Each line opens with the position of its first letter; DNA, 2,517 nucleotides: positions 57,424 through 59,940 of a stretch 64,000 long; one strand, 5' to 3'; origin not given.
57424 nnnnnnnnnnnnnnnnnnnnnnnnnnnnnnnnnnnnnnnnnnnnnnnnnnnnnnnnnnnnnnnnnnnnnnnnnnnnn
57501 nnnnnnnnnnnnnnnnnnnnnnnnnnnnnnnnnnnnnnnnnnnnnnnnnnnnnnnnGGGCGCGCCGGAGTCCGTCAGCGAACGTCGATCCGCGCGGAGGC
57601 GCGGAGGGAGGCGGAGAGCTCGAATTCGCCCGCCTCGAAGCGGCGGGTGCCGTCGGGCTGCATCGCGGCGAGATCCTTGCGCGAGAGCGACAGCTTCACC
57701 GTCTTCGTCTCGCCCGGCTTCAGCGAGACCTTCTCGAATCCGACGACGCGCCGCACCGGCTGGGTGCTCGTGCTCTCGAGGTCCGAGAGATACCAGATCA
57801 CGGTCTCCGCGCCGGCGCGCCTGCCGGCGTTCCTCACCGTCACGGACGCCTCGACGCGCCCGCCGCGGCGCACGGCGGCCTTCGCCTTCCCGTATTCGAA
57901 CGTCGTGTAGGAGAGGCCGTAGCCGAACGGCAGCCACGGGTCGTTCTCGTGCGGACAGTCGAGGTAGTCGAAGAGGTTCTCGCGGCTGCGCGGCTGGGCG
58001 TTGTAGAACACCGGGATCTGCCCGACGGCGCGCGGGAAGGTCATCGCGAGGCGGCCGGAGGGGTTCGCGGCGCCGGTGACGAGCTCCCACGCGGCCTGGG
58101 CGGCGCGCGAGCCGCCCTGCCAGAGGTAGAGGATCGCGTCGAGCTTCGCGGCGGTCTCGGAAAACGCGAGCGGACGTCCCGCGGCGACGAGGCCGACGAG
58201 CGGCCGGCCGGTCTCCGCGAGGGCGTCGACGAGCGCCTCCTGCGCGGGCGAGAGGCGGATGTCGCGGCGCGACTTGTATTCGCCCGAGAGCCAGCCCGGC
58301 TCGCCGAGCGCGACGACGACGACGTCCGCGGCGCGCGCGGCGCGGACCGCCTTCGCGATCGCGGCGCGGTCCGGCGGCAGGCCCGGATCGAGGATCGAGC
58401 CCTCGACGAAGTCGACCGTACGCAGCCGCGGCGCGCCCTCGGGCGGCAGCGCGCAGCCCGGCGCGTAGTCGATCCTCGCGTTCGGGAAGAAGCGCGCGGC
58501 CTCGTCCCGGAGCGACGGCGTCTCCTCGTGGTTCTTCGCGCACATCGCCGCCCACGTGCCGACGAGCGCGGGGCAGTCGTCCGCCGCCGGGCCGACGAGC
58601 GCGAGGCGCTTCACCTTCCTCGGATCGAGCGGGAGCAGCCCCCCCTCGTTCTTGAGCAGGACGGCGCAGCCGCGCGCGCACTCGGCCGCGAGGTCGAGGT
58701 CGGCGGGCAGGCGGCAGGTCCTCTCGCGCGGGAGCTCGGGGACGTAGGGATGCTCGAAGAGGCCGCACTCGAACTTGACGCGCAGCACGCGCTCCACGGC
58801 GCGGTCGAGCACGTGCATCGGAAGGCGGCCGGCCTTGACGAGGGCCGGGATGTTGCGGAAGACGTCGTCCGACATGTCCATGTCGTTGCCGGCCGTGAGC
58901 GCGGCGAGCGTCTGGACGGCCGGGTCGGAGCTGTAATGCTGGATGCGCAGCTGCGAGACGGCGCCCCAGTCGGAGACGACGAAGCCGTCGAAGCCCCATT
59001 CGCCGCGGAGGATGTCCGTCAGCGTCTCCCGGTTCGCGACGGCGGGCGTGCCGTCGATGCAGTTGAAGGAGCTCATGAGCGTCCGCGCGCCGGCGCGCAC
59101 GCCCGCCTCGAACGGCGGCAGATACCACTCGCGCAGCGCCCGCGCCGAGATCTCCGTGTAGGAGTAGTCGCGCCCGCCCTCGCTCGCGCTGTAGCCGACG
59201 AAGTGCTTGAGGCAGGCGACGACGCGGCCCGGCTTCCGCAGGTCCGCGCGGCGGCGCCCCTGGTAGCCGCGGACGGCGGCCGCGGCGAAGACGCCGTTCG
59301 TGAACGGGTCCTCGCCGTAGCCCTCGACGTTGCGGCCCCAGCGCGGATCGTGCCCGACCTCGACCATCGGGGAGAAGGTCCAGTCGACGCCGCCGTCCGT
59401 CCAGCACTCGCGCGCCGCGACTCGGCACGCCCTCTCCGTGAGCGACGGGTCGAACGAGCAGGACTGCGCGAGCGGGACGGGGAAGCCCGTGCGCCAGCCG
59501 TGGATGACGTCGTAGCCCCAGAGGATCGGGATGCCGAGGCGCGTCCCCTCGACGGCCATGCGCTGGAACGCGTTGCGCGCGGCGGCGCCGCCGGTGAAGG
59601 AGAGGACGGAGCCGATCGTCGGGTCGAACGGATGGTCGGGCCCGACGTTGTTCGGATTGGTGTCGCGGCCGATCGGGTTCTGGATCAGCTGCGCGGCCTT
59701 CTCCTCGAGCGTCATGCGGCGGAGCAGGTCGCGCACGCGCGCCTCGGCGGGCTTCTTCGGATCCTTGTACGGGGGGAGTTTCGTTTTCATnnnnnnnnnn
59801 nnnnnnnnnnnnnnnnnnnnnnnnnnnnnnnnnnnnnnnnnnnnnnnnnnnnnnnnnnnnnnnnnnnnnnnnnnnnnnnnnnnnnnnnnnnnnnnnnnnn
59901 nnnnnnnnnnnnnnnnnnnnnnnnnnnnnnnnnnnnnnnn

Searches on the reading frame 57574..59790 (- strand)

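Call 39: search_protein_families(library=pfam, proteins=[window:57574-59790:-], max_evalue=0.001)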
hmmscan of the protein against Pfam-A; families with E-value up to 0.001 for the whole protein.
window:57574-59790:- (738 aa): 3 families
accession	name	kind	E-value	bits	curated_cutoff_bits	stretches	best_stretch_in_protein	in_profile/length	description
PF00933.27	Glyco_hydro_3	-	6.2e-62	210.3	27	1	27-338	1-316/316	Glycosyl hydrolase family 3 N terminal domain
PF01915.27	Glyco_hydro_3_C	-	2.4e-43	148.9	31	1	377-628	2-200/200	Glycosyl hydrolase family 3 C-terminal domain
PF14310.12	Fn3-like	-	3.1e-16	59.7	25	1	662-726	1-66/71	Fibronectin type III-like domain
